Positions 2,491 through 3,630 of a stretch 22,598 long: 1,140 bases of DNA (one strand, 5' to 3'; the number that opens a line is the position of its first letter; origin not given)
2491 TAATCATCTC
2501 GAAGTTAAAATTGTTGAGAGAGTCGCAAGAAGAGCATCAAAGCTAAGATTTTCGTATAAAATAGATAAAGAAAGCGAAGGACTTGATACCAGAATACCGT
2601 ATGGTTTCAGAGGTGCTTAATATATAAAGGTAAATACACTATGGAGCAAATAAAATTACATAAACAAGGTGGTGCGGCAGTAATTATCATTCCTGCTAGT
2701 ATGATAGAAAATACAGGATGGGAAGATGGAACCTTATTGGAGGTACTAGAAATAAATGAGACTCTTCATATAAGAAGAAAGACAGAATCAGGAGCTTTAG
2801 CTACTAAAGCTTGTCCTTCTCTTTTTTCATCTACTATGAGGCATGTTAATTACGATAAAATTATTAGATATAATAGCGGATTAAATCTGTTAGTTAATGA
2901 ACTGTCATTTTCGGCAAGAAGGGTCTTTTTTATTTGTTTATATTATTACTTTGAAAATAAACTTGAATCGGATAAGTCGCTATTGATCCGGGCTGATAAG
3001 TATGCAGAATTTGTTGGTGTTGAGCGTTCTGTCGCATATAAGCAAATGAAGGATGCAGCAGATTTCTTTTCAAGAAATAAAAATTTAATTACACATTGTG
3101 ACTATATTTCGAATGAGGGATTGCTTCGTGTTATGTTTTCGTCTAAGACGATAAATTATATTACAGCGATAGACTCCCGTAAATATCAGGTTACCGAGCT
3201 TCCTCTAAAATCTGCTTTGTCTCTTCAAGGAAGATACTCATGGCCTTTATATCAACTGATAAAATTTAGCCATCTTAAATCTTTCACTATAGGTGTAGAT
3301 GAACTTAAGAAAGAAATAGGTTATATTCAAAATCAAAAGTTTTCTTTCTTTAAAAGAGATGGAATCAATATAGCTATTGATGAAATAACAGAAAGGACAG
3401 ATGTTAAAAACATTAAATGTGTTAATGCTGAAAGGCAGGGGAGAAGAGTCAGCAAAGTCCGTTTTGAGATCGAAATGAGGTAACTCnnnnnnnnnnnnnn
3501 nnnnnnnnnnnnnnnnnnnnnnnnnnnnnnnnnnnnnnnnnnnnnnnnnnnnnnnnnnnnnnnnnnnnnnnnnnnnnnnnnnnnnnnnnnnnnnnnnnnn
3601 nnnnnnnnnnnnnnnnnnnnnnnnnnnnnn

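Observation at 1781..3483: Tandem paralogous Rep_3 initiators; the second carries an AbrB/MazE-like N-terminal domain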

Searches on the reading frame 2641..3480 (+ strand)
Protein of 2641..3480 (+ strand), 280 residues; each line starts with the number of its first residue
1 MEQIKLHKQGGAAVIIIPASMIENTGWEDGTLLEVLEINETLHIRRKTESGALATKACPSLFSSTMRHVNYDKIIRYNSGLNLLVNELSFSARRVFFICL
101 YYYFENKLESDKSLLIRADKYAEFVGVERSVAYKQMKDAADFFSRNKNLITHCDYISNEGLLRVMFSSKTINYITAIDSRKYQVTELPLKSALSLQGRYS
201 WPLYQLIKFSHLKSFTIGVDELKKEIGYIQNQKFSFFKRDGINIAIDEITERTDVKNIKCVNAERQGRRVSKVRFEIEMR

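Call 9: profile_search(protein=window:2641-3480:+)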
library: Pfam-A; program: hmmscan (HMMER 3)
A. the first sequence (280 residues): domains with independent E <= 10: 3; with E <= 0.001: 2
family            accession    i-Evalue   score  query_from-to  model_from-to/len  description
Rep3_N            PF01051.27    1.7e-12    48.4      76-208         3-141/141  Initiator Replication protein, WH1
Rep3_C            PF21205.3     2.2e-06    28.2     219-277         2-59/59  Initiator Rep protein, WH2
MazE_antitoxin    PF04014.23       0.25    11.8       8-48          3-44/48  Antidote-toxin recognition MazE, bacterial antitoxin

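Call 14: find_homologous_proteins(query=window:2641-3480:+)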
Query window:2641-3480:+ (280 aa): 22 proteins with E <= 0.001 among 775 candidates.
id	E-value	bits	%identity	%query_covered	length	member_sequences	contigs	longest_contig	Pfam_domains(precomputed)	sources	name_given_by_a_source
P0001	6.9e-179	611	99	100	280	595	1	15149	PF01051.28,PF21205.4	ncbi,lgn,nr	ncbi:replication initiation protein [Escherichia coli]|nr:replication initiation protein [Escherichi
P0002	1.3e-176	603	98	100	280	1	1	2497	PF01051.28,PF21205.4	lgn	-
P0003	7.4e-176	601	98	100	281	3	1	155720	PF01051.28,PF21205.4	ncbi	-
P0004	2.3e-148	511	84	100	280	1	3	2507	PF01051.28,PF21205.4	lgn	-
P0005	1.7e-140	485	93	85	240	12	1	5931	PF01051.28,PF21205.4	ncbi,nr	ncbi:replication initiation protein, partial [Escherichia coli]|nr:replication initiation protein [E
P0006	2.8e-135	468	77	100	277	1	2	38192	PF01051.28,PF21205.4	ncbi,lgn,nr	ncbi:replication initiation protein [Salmonella enterica]|nr:replication initiation protein [Salmone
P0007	1.5e-132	459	98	76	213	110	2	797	PF01051.28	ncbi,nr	ncbi:TPA: replication initiation protein, partial [Escherichia coli]|nr:replication initiation prote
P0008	5.2e-129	447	98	75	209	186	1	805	PF01051.28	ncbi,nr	ncbi:TPA: replication initiation protein, partial [Escherichia coli]|nr:replication initiation prote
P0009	1.8e-128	446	96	75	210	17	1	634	PF01051.28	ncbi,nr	ncbi:TPA: replication initiation protein, partial [Escherichia coli]|nr:replication initiation prote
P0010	9.0e-125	433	72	100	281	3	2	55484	PF01051.28,PF21205.4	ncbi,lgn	ncbi:replication initiation protein [Salmonella enterica]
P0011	1.1e-121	423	98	70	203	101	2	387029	PF01051.28,PF21205.4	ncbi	ncbi:replication initiation protein [Salmonella enterica subsp. enterica serovar Enteritidis]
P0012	1.1e-99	351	98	59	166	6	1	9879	PF01051.28,PF21205.4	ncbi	ncbi:replication initiation protein, partial [Escherichia coli]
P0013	1.3e-95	338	58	100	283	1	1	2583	PF01051.28,PF21205.4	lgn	-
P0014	1.9e-95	337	57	100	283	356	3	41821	PF01051.28,PF21205.4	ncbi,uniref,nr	ncbi:replication initiation protein [Escherichia coli]|uniref:replication initiation protein n=1 Tax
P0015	2.3e-95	337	57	100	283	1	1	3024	PF01051.28,PF21205.4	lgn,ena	-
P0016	1.9e-89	318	52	100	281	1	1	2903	PF01051.28,PF21205.4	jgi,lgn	-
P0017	7.8e-75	270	52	100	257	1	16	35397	PF01051.28,PF21205.4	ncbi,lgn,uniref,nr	ncbi:TPA: replication initiation protein [Salmonella enterica]|uniref:Replication initiation protein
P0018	1.4e-70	256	53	85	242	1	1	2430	PF01051.28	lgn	-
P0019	5.4e-64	234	50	86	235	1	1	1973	PF01051.28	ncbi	ncbi:replication initiation protein, partial [Escherichia coli]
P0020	6.5e-54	201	57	58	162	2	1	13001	PF01051.28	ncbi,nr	ncbi:replication initiation protein, partial [Escherichia coli]|nr:replication initiation protein [E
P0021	2.1e-47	180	54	57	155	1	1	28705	PF01051.28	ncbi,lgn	-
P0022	5.0e-4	38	29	76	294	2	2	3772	PF01051.28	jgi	-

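Call 18: search_dna_similar(query=window:2641-3480:+, collection=plasmids, mode=protein, rows=spread, max_rows=40, max_evalue=0.001)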
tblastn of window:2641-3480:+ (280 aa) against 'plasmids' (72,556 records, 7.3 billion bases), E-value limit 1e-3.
Records with a match: 3473; places in all: 3799; records where one place covers at least 80% of the query: 266.
Best place of each record, by identity: >=99% 142; 95-99% 49; 90-95% 1; 60-80% 3; <60% 3278.
By first word of the organism name: Escherichia 1288; Klebsiella 767; Acinetobacter 515; Salmonella 280; Enterobacter 146; Citrobacter 84; Pseudomonas 57; Psychrobacter 56; Providencia 44; Moraxella 38; and 39 more.
By predicted mobility (MOB-suite, as given by PLSDB): conjugative 2334; non-mobilizable 711; mobilizable 428.
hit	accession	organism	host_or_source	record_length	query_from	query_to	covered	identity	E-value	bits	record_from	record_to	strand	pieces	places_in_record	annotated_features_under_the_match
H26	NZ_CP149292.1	Salmonella enterica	Pig,single cell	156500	1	280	100%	100.0%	0e+0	580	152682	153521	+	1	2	replication initiation protein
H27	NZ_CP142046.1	Escherichia coli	mixed culture,chicken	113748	1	280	100%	100.0%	0e+0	579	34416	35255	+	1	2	replication initiation protein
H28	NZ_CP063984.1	Escherichia coli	cell culture,LAB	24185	1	280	100%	97.1%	0e+0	564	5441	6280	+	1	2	replication initiation protein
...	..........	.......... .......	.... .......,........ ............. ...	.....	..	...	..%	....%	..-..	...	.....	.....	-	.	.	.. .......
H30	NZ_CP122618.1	Escherichia coli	Sus scrofa,feces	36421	66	276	75%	30.5%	2e-22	103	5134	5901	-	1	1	replication initiation protein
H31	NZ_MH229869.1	Escherichia coli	chicken manure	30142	58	275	78%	27.7%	1e-8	63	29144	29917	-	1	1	RepB family plasmid replication initiator protein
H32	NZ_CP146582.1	Escherichia coli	Homo sapiens,urine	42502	58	275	78%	27.7%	1e-8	63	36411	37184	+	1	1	RepB family plasmid replication initiator protein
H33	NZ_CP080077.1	Escherichia coli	Homo sapiens,tissue sample,Human feces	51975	58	275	78%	27.7%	1e-8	63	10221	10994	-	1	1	RepB family plasmid replication initiator protein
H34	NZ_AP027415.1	Escherichia coli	Sus scrofa,cell culture,feces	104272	58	275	78%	27.7%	1e-8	63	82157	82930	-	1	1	RepB family plasmid replication initiator protein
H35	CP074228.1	Salmonella enterica subsp. enterica serovar Dublin str. ...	Bos taurus,animal,bovine (Bos taurus)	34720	58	275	78%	27.7%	2e-8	63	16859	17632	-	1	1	replication initiation protein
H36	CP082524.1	Salmonella enterica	Chicken Breasts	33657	75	279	73%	28.9%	3e-16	86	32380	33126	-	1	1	replication initiation protein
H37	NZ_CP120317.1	Salmonella enterica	Homo sapiens,human,State of Palestine: ...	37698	75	275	72%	28.0%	1e-8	63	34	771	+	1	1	RepB family plasmid replication initiator protein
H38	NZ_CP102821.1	Acinetobacter baumannii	Homo sapiens,cell culture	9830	72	275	73%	26.4%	2e-8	62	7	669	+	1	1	repM: replication initiation protein RepM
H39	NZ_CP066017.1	Acinetobacter baumannii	-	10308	72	275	73%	26.4%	2e-8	62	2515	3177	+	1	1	repM: replication initiation protein RepM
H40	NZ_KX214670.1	Escherichia coli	Homo sapiens,wound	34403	75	279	73%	26.1%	1e-13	78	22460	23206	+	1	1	replication initiation protein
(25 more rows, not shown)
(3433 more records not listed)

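Call 23: find_encoding_contigs(protein=P0014, flank=5000, max_places=6)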
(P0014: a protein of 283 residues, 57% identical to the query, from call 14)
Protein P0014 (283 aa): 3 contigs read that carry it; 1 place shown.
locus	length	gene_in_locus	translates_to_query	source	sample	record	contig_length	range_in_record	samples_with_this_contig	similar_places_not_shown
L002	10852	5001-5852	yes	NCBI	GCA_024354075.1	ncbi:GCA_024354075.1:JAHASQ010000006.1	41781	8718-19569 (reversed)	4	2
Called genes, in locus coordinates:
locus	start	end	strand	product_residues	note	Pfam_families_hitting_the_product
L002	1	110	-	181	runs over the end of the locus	-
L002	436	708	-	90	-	-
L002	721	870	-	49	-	-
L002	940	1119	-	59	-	-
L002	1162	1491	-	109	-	-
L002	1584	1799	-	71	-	-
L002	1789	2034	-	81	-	-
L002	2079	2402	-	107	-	-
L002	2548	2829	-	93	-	PF05016:ParE_toxin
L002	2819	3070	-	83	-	-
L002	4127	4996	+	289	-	PF01051:Rep3_N, PF21205:Rep3_C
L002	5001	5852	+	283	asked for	PF01051:Rep3_N, PF21205:Rep3_C (weak)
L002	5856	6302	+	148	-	-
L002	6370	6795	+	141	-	-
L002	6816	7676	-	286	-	PF20390:DUF6685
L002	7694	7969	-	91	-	PF14317:YcxB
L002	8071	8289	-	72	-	-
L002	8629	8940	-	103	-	-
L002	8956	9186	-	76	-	PF09274:ParG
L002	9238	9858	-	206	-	PF00142:Fer4_NifH (weak), PF01656:CbiA, PF02374:ArsA_ATPase (weak), PF07015:VirC1, PF09140:MipZ (weak), PF10609:ParA (weak), PF13614:AAA_31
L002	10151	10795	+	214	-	PF00239:Resolvase, PF02796:HTH_7 (faint)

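Call 33: get_annotated_region(hit=H29, flank=2500)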
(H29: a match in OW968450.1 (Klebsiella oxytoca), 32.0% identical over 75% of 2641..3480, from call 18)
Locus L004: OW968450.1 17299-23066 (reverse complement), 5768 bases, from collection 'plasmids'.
description: Klebsiella oxytoca isolate 327 genome assembly, plasmid: P6
organism: Klebsiella oxytoca (NCBI taxid 571)
taxonomy: Bacteria; Pseudomonadota; Gammaproteobacteria; Enterobacterales; Enterobacteriaceae; Klebsiella; Klebsiella oxytoca
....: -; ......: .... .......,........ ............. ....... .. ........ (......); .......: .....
typing (MOB-suite, as given by PLSDB): conjugative; relaxase MOBP; mating-pair formation MPF_T
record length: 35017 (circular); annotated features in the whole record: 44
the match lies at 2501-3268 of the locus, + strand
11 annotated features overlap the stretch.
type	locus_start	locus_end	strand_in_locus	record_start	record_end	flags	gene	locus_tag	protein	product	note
CDS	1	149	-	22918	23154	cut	-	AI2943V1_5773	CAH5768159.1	hypothetical protein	-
CDS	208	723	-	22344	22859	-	-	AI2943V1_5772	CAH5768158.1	Chaperone protein DnaJ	-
CDS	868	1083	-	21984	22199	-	-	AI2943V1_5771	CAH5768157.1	hypothetical protein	-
CDS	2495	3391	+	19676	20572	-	-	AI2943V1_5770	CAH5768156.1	PI protein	-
CDS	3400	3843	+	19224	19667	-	-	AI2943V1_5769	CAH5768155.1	hypothetical protein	-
CDS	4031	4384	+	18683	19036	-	-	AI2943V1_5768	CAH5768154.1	hypothetical protein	-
CDS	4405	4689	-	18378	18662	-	-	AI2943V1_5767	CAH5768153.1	hypothetical protein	-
CDS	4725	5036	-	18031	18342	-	-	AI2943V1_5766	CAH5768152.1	hypothetical protein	-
CDS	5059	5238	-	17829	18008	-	-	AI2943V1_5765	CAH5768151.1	hypothetical protein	-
CDS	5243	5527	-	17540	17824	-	-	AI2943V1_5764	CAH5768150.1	hypothetical protein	-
CDS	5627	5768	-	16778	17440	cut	-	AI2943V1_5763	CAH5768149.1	Iron-sulfur cluster carrier protein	-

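Call 53: search_protein_families(proteins=[window:2641-3480:+], library=ncbifam, max_evalue=1)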
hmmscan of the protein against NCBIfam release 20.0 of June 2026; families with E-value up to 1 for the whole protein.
window:2641-3480:+ (280 aa): 3 families
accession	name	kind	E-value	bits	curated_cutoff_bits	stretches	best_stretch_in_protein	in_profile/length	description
NF038290.1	repM_Acin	exception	1.4e-17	64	250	1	105-278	35-224/304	replication initiation protein RepM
NF052488.1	TAtMazEAgrob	equivalog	0.012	15.8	130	1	4-39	5-39/87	type II toxin-antitoxin system antitoxin MazE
TIGR01439.1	lp_hng_hel_AbrB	domain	0.043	13.5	28.3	1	15-47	10-43/44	transcriptional regulator, AbrB family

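Call 55: search_dna_similar(query=P0014, collection=plasmids, mode=protein, rows=spread, max_rows=30, max_evalue=1e-40)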
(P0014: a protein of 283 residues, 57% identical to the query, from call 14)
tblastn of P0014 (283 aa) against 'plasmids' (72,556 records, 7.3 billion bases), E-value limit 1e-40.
Records with a match: 255; places in all: 262; records where one place covers at least 80% of the query: 247.
Best place of each record, by identity: >=99% 2; 95-99% 56; 60-80% 4; <60% 193.
By first word of the organism name: Escherichia 141; Salmonella 73; Klebsiella 32; Shigella 5; Enterobacter 2; Citrobacter 2.
By predicted mobility (MOB-suite, as given by PLSDB): conjugative 143; mobilizable 56; non-mobilizable 56.
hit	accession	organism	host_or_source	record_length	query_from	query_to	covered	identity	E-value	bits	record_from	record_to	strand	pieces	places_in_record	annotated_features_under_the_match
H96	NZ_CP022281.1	Escherichia coli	Marmota,fecal sample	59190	1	283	100%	99.3%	0e+0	568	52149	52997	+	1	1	replication initiation protein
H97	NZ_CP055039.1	Shigella flexneri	Shek Wu Hui WWTPs_60 WWTPs effluent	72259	1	283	100%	98.9%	0e+0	566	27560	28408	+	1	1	replication initiation protein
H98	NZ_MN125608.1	Salmonella enterica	-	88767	1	283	100%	98.9%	0e+0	566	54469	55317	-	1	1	replication initiation protein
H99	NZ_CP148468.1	Escherichia coli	Chicken,single cell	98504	1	283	100%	98.9%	0e+0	566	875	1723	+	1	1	replication initiation protein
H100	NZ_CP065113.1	Salmonella enterica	Homo sapiens,cell culture,stool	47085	1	283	100%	98.9%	0e+0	566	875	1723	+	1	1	replication initiation protein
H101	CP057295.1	Escherichia coli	culture,Pooled pig faecal samples ...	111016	1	283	100%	98.6%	0e+0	565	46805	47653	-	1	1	replication initiation protein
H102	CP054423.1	Salmonella enterica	Homo sapiens,urine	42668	1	283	100%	96.1%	1e-175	544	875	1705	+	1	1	replication initiation protein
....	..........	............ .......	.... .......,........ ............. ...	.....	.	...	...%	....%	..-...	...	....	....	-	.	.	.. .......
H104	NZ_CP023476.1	Salmonella enterica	Homo sapiens,Human Stool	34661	1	283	100%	58.0%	7e-103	335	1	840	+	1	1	replication initiation protein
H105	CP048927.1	Salmonella enterica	food,ground turkey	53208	1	283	100%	58.0%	7e-103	335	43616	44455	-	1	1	replication initiation protein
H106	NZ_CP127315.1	Escherichia coli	Bos taurus,Cell culture,feces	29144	1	283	100%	58.0%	1e-102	335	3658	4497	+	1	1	replication initiation protein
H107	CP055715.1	Escherichia coli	culture,Pooled sheep faecal samples ...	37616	1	283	100%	57.6%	4e-102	333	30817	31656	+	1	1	replication initiation protein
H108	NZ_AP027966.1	Escherichia coli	-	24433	1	283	100%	56.5%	1e-100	329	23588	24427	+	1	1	replication initiation protein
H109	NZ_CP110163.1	Klebsiella pneumoniae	chicken,chicken intestinal contents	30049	1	283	100%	56.5%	1e-100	329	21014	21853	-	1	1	replication initiation protein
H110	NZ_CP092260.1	Salmonella enterica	broiler chickens,mixed culture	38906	1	283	100%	56.5%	1e-100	329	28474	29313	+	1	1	replication initiation protein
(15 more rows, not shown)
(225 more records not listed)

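Call 61: find_encoding_contigs(protein=P0006, flank=4000, max_places=2)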
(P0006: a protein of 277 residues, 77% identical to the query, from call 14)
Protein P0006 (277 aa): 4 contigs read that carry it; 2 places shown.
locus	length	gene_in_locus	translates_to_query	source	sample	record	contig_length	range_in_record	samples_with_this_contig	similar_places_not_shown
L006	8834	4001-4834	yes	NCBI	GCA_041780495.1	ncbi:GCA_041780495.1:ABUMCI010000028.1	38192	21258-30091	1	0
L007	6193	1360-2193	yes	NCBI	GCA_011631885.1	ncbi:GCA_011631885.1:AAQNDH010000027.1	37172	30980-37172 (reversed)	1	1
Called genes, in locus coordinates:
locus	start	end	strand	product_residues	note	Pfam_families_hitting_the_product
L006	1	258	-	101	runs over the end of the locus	-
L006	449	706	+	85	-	-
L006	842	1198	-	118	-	PF21716:dnstrm_HI1420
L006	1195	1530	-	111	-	PF05973:Gp49 (weak)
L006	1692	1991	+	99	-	-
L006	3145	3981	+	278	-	PF01051:Rep3_N, PF21205:Rep3_C (weak)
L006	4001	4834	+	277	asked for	PF01051:Rep3_N, PF21205:Rep3_C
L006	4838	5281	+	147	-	-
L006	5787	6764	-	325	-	PF20390:DUF6685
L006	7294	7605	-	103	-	-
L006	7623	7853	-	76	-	PF09274:ParG, PF21432:56B_RHH (weak)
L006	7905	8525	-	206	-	PF00142:Fer4_NifH (weak), PF01656:CbiA, PF02374:ArsA_ATPase (weak), PF07015:VirC1, PF09140:MipZ (weak), PF10609:ParA (weak), PF13614:AAA_31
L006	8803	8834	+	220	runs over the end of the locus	PF00239:Resolvase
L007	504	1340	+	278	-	PF01051:Rep3_N, PF21205:Rep3_C (weak)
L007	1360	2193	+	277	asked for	PF01051:Rep3_N, PF21205:Rep3_C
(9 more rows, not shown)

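Call 62: find_encoding_contigs(protein=P0010, flank=4000, max_places=2)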
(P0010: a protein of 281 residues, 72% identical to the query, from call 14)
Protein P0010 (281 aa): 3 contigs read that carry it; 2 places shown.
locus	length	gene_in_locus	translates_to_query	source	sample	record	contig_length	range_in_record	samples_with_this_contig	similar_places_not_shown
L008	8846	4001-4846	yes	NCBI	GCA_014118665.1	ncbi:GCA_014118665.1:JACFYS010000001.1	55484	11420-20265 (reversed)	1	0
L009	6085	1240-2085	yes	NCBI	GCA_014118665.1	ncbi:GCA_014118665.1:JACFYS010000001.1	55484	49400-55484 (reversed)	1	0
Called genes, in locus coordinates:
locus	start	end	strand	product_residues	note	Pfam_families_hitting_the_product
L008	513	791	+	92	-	PF05015:HigB-like_toxin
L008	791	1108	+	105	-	PF01381:HTH_3, PF13936:HTH_38 (faint), PF13560:HTH_31 (weak)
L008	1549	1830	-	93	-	PF05016:ParE_toxin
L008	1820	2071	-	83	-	-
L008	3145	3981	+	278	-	PF01051:Rep3_N, PF21205:Rep3_C (weak)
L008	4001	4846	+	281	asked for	PF01051:Rep3_N, PF21205:Rep3_C (weak)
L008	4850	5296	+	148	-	-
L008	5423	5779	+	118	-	-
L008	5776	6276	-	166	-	-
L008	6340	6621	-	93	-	-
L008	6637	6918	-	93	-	-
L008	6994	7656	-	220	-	PF01656:CbiA, PF02374:ArsA_ATPase (weak), PF07015:VirC1 (faint), PF09140:MipZ (faint), PF10609:ParA, PF13614:AAA_31 (weak)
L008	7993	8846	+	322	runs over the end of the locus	PF00239:Resolvase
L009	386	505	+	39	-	-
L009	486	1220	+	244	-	PF01051:Rep3_N, PF21205:Rep3_C (weak)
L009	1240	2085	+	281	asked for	PF01051:Rep3_N, PF21205:Rep3_C (weak)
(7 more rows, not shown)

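Call 63: find_encoding_contigs(protein=P0016, flank=4000, max_places=2)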
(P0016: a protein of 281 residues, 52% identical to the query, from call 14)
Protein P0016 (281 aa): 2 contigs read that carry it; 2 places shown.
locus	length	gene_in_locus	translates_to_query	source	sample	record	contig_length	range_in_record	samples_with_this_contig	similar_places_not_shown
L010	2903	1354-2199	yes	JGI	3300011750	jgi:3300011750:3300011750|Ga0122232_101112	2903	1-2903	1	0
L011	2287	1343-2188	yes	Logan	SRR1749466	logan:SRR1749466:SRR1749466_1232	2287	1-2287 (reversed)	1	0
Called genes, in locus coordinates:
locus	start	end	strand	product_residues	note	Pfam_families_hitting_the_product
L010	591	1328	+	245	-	PF01051:Rep3_N, PF21205:Rep3_C (faint)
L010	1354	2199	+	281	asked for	PF01051:Rep3_N, PF21205:Rep3_C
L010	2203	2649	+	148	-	-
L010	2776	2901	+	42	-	?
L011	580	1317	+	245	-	PF01051:Rep3_N, PF21205:Rep3_C (faint)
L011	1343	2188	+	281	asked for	PF01051:Rep3_N, PF21205:Rep3_C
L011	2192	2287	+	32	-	?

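Call 89: search_protein_families(proteins=[window:2641-3480:+], library=phrogs, max_evalue=0.1)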
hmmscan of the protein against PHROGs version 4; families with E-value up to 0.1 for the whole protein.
window:2641-3480:+ (280 aa): 7 families
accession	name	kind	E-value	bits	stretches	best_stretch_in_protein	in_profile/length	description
phrog_2172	-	unknown function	1.7e-15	58.4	1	105-278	45-240/382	-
phrog_4402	-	DNA, RNA and nucleotide metabolism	7.2e-14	52.5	1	88-277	40-246/592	replication initiation protein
phrog_4324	-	unknown function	1.1e-05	26.5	1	1-53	1-53/89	-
phrog_23794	-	unknown function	0.006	16.8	0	112-141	8-37/268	-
phrog_21565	-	unknown function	0.022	16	1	104-173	11-85/94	-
phrog_4681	-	moron, auxiliary metabolic gene and host takeover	0.075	14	0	14-54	15-54/87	antitoxin from a toxin-antitoxin system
phrog_661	-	unknown function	0.076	13.8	0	9-49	15-55/61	-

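Call 96: search_solved_structures(query=A1, max_evalue=1, show_alignments=1)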
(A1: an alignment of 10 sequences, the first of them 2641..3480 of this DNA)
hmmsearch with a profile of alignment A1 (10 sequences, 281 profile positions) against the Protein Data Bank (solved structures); distinct sequences matched with E-value up to 1: 4.
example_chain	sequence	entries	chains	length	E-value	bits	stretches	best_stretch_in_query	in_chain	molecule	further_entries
2nra_C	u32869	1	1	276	4.6e-34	121.5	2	148-278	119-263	PI protein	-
1hkq_A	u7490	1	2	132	0.00036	23.4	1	78-145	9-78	REPLICATION PROTEIN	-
6h24_A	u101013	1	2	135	0.0026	20.6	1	74-146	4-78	Replication protein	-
4zn1_B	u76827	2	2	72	0.95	12.2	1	144-202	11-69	Transcription elongation factor Spt4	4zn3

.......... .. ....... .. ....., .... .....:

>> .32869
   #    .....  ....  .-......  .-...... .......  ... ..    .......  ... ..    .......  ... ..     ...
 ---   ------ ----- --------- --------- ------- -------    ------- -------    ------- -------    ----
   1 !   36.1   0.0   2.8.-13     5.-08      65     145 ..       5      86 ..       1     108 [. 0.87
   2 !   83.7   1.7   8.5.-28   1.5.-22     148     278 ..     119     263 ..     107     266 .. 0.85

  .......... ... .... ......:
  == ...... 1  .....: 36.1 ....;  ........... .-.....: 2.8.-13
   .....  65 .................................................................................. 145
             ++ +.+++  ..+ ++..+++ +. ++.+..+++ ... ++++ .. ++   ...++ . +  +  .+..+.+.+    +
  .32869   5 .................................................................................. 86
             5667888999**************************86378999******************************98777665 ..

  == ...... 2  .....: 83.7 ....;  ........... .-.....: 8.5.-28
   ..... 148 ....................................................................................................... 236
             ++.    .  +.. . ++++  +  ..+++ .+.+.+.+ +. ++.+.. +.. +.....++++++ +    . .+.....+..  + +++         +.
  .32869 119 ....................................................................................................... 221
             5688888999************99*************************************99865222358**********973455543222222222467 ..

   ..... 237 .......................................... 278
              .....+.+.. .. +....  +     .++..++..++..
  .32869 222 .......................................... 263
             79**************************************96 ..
